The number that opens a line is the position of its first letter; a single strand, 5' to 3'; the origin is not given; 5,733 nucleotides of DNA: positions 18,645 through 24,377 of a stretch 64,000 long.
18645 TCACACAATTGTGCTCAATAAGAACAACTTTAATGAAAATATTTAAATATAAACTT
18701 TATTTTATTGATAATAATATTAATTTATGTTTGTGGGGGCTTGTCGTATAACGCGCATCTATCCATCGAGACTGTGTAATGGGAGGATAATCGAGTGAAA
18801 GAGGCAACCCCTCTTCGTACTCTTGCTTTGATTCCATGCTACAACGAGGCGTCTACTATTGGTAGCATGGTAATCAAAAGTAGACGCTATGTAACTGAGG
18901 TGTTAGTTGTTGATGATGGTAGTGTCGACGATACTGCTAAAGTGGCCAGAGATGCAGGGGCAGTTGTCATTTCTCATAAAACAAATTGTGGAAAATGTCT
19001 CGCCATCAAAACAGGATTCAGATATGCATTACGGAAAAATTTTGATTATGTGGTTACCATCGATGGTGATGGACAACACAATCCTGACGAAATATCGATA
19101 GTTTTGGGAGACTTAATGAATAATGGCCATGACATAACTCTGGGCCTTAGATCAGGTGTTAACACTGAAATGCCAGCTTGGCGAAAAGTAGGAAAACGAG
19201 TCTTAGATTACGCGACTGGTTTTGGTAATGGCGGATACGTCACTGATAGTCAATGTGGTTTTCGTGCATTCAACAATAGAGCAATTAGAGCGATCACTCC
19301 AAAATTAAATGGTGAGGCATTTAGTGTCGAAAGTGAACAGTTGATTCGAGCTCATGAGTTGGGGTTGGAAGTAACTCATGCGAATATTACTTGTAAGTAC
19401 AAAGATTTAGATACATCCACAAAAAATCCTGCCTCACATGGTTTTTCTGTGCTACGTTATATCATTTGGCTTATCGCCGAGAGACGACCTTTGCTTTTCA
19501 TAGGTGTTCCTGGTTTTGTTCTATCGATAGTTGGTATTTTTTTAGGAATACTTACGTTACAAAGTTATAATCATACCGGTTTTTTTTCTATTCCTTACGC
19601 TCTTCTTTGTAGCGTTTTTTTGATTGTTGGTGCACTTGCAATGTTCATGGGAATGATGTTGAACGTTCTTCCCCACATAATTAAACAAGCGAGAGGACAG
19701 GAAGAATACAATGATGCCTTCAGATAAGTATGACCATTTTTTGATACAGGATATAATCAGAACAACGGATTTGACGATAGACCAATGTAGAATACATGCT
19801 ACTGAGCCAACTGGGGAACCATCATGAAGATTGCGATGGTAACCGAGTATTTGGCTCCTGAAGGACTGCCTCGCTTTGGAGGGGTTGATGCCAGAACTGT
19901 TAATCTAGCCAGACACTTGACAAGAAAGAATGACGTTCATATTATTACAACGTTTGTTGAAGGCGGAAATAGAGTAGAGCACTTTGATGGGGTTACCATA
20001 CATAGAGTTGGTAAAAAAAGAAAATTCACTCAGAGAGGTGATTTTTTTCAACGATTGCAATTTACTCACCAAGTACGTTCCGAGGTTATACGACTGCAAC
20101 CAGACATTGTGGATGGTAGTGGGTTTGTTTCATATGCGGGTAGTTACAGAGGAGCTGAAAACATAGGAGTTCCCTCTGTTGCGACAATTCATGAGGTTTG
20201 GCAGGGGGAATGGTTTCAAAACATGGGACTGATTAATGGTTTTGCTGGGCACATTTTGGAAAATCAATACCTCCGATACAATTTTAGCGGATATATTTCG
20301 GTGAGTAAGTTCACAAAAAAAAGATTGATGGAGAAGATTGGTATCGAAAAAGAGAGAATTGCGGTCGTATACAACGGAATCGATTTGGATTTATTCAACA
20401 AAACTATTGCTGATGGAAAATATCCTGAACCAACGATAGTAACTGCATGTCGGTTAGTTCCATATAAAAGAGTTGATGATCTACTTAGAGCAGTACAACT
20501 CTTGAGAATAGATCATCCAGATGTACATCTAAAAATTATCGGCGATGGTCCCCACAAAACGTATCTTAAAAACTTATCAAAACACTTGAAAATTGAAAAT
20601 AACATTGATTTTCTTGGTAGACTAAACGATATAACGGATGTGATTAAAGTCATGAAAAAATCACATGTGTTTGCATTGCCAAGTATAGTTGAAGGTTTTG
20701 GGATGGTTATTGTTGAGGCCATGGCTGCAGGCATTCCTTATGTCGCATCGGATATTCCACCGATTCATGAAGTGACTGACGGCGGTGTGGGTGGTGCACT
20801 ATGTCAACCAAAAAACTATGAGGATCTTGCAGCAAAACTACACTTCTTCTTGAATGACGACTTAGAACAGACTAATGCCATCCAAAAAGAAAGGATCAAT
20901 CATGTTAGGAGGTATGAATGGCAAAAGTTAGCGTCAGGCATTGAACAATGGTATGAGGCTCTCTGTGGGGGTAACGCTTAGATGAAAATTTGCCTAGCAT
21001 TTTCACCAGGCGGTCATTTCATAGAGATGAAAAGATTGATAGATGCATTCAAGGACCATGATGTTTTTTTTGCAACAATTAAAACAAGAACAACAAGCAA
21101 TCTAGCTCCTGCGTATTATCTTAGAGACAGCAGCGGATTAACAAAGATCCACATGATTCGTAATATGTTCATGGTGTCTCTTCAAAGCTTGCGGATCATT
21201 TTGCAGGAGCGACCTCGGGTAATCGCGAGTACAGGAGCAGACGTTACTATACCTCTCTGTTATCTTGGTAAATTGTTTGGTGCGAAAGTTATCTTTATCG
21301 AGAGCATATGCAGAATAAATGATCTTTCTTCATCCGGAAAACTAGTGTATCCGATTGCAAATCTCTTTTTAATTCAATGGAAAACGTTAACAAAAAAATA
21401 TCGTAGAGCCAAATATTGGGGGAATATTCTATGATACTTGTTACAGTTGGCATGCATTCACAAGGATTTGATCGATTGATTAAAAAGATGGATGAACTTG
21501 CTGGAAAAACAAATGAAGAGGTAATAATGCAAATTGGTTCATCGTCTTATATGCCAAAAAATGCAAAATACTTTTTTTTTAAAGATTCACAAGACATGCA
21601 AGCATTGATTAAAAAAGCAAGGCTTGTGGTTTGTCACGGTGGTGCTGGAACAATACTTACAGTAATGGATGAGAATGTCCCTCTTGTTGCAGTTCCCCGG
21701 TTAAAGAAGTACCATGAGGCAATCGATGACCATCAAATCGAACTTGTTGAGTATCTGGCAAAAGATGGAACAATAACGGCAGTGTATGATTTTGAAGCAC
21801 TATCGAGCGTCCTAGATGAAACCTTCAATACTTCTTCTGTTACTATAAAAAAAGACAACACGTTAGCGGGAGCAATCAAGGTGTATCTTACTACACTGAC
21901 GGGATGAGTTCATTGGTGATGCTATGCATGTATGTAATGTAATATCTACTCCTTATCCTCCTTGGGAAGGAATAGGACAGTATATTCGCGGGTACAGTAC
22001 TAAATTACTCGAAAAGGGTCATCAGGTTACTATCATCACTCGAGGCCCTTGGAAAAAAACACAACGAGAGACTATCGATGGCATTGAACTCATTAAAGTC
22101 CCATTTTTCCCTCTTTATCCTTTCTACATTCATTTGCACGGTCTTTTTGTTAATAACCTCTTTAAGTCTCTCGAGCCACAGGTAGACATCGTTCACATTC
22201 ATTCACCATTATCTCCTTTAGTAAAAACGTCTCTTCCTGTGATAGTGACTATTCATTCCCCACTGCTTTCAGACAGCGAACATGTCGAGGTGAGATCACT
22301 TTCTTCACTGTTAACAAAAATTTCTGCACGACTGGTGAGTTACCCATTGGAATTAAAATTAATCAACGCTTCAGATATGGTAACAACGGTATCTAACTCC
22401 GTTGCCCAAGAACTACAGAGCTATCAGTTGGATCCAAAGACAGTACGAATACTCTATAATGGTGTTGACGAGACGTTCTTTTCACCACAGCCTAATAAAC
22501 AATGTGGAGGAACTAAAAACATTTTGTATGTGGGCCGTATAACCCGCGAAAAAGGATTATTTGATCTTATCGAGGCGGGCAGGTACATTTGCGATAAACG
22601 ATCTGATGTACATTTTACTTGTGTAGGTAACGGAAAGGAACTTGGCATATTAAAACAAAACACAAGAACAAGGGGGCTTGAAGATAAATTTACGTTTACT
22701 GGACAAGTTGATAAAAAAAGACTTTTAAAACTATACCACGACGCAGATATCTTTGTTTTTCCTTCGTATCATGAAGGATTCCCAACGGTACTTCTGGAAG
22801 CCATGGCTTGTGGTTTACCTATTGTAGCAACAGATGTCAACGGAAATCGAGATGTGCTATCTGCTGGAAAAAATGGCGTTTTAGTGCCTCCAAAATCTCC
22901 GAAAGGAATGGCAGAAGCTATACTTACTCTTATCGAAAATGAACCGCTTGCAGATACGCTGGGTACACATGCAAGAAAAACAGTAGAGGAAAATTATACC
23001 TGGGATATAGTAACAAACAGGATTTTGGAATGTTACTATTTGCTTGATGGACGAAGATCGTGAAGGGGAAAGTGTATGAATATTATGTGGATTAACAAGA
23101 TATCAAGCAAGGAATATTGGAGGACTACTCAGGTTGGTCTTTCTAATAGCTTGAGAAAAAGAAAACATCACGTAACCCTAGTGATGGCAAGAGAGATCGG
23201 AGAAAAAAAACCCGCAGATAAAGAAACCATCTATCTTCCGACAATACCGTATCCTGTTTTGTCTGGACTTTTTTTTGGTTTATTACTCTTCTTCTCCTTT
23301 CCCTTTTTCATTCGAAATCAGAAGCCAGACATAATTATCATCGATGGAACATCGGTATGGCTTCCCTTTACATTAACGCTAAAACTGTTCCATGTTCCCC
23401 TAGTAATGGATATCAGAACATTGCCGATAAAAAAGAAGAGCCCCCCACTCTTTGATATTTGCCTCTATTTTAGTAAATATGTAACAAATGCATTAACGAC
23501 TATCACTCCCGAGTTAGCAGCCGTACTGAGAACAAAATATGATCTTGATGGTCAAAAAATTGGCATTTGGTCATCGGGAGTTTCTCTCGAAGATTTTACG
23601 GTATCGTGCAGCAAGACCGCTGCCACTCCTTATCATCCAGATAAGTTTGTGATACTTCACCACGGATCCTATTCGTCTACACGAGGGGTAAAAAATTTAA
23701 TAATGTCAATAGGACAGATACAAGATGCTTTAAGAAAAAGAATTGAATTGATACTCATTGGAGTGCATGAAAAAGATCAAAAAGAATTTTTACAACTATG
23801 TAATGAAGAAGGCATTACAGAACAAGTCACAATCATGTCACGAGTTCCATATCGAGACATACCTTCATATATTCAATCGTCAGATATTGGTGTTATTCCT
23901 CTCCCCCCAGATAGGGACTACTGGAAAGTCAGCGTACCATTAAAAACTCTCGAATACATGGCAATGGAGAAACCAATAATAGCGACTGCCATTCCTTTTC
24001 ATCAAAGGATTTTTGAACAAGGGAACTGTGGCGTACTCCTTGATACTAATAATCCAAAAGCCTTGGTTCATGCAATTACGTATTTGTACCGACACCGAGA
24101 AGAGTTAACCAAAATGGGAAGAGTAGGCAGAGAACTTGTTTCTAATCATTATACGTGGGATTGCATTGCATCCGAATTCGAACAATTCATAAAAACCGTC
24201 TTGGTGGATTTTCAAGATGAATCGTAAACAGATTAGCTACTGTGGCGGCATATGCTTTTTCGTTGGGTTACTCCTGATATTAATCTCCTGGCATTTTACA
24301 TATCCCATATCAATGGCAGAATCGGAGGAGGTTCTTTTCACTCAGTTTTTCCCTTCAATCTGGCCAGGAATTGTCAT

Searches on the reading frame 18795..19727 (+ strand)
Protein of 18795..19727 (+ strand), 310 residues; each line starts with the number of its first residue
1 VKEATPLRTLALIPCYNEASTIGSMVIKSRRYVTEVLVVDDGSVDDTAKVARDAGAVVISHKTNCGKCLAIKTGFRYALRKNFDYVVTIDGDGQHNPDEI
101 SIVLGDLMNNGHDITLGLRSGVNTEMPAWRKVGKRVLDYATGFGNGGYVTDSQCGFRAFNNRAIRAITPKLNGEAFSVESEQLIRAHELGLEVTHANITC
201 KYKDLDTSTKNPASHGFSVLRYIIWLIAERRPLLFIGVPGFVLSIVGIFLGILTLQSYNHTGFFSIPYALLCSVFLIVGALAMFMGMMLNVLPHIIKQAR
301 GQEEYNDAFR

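Call 87: search_protein_families(library=pfam, proteins=[window:18795-19727:+], max_evalue=0.00001)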
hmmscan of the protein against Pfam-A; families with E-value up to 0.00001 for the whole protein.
window:18795-19727:+ (310 aa): 1 family
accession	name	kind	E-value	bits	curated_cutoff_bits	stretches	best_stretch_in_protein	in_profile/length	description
PF00535.33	Glycos_transf_2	-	1.6e-21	77.4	23.3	1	12-163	3-163/168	Glycosyl transferase family 2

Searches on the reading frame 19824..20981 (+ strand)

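Call 87: search_protein_families(library=pfam, proteins=[window:19824-20981:+], max_evalue=0.00001)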
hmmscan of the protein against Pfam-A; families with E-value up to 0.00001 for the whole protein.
window:19824-20981:+ (385 aa): 5 families
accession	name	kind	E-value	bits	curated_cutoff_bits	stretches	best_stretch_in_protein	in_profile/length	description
PF00534.26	Glycos_transf_1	-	3.1e-41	141.2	26.4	1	202-355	15-168/172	Glycosyl transferases group 1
PF13692.12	Glyco_trans_1_4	-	1.4e-33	116.6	27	1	202-345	1-142/142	Glycosyl transferases group 1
PF13439.12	Glyco_transf_4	-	1.7e-22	80.7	28.5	1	18-189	1-169/170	Glycosyltransferase Family 4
PF13579.12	Glyco_trans_4_4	-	3.2e-11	44.3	29.7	1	19-185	1-158/158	Glycosyl transferase 4-like domain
PF20706.3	GT4-conflict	-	3e-09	36.8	26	1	202-310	197-312/385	Family 4 Glycosyltransferase in conflict systems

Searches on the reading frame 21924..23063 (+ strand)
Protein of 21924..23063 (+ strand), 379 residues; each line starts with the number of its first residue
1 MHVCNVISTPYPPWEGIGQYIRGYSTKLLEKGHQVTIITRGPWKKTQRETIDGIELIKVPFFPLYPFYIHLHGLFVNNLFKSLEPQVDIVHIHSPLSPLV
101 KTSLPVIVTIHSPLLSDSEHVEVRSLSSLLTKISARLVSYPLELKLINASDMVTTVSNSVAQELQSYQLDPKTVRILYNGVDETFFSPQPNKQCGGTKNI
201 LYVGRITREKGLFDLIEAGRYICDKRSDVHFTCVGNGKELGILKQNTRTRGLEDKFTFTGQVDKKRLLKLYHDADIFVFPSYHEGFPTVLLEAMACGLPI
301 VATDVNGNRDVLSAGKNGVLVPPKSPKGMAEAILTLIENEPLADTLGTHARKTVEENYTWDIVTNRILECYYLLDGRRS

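Call 87: search_protein_families(library=pfam, proteins=[window:21924-23063:+], max_evalue=0.00001)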
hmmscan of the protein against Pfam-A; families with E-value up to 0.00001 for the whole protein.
window:21924-23063:+ (379 aa): 6 families
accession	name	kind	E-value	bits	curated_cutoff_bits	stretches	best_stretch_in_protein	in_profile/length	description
PF00534.26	Glycos_transf_1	-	4.3e-46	157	26.4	1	195-352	13-171/172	Glycosyl transferases group 1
PF13692.12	Glyco_trans_1_4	-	2.6e-41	141.6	27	1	198-339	2-142/142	Glycosyl transferases group 1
PF13439.12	Glyco_transf_4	-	4.4e-25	89.1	28.5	1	16-183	3-168/170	Glycosyltransferase Family 4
PF13579.12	Glyco_trans_4_4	-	1.8e-14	54.8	29.7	1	16-180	2-158/158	Glycosyl transferase 4-like domain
PF20706.3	GT4-conflict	-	1e-13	51.5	26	1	142-363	139-381/385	Family 4 Glycosyltransferase in conflict systems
PF13524.12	Glyco_trans_1_2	-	4.4e-12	46.6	25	1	227-368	13-143/144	Glycosyl transferase-like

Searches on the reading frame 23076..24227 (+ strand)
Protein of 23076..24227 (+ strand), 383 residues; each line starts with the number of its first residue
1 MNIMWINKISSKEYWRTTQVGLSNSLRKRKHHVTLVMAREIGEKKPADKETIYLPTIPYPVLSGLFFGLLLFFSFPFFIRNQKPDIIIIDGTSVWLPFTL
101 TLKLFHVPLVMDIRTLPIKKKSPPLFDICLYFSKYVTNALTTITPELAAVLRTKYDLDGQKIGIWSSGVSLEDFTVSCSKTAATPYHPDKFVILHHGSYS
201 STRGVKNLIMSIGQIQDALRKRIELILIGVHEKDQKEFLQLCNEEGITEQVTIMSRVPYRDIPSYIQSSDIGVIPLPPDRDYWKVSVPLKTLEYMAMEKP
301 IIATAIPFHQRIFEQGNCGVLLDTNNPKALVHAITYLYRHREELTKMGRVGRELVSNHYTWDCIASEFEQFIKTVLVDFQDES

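Call 87: search_protein_families(library=pfam, proteins=[window:23076-24227:+], max_evalue=0.00001)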
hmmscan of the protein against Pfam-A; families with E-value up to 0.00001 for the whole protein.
window:23076-24227:+ (383 aa): 4 families
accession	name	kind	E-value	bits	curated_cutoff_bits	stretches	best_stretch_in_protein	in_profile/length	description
PF00534.26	Glycos_transf_1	-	3.5e-23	82.4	26.4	1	188-353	13-171/172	Glycosyl transferases group 1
PF13692.12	Glyco_trans_1_4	-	1.6e-21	77.5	27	1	191-339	2-141/142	Glycosyl transferases group 1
PF13439.12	Glyco_transf_4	-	3e-11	44.1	28.5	1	22-172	11-169/170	Glycosyltransferase Family 4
PF13524.12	Glyco_trans_1_2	-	1.6e-10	41.6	25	1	244-369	27-143/144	Glycosyl transferase-like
